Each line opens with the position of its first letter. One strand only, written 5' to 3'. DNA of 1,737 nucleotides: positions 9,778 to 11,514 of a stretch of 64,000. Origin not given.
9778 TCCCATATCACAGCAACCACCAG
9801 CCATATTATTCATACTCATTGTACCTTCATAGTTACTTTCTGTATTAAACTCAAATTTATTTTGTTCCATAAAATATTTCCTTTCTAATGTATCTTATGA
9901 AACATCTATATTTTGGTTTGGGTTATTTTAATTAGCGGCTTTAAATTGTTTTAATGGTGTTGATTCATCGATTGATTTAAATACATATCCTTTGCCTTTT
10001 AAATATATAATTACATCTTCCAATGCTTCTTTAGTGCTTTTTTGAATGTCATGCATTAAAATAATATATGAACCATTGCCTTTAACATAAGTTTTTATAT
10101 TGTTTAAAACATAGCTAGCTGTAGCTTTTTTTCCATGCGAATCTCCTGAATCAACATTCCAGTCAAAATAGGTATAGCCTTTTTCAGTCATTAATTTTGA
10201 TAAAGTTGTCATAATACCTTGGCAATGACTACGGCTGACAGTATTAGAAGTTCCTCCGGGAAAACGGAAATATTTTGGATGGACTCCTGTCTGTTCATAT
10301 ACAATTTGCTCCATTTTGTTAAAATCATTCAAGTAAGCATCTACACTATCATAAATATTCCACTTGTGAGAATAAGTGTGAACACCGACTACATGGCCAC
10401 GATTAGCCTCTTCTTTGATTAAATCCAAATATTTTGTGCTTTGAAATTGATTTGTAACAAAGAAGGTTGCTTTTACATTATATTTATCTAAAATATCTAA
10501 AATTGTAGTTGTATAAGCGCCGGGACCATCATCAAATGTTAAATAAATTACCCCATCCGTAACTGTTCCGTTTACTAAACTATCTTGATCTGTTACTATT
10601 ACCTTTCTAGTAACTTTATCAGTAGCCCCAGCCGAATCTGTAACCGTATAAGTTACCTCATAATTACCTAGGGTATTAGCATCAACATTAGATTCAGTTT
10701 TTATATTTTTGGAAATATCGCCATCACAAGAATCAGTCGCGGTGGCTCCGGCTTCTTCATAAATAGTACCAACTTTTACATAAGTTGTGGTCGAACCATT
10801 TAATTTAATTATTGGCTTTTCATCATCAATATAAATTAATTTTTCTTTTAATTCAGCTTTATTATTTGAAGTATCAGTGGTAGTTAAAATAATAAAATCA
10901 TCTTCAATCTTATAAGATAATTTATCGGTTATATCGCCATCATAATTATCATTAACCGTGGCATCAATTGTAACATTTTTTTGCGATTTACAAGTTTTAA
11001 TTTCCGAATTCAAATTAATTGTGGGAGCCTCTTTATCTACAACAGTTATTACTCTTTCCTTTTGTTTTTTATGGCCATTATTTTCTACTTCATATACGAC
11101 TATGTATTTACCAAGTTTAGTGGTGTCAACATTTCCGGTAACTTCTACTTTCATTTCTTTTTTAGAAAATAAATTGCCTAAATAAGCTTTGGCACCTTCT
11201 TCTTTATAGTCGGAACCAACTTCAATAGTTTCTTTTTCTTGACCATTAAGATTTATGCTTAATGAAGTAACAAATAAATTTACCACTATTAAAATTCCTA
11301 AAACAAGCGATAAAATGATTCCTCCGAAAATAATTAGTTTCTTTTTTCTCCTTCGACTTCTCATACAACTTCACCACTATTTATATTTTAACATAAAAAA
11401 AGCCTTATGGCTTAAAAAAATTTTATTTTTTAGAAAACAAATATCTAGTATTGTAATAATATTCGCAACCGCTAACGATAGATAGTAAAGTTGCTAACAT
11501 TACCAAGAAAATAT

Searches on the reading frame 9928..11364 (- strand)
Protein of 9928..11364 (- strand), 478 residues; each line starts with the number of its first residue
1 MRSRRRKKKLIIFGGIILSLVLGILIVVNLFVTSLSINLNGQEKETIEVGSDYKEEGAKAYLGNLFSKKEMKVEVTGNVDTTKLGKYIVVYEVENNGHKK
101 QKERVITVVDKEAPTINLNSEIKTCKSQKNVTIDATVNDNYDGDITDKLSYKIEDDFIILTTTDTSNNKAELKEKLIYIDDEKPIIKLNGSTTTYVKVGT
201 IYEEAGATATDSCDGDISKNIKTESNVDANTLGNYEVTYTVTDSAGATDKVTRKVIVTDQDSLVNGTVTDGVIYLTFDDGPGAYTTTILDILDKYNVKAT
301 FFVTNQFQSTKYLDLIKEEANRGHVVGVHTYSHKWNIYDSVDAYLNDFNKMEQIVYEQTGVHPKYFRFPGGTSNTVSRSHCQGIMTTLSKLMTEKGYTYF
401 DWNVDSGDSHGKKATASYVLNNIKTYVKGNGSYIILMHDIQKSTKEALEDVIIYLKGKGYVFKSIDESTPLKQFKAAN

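Call 71: search_protein_families(library=pfam, proteins=[window:9928-11364:-], max_evalue=0.00001)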
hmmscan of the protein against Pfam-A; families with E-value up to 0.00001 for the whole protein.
window:9928-11364:- (478 aa): 2 families
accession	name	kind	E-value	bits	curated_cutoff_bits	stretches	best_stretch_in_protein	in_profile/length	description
PF16403.11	Bact_surface_Ig-like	-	2.6e-36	123.9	27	2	186-257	1-71/71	Bacterial surface protein, Ig-like domain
PF01522.26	Polysacc_deac_1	-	7.9e-30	103.8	23.1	1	267-378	3-113/124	Polysaccharide deacetylase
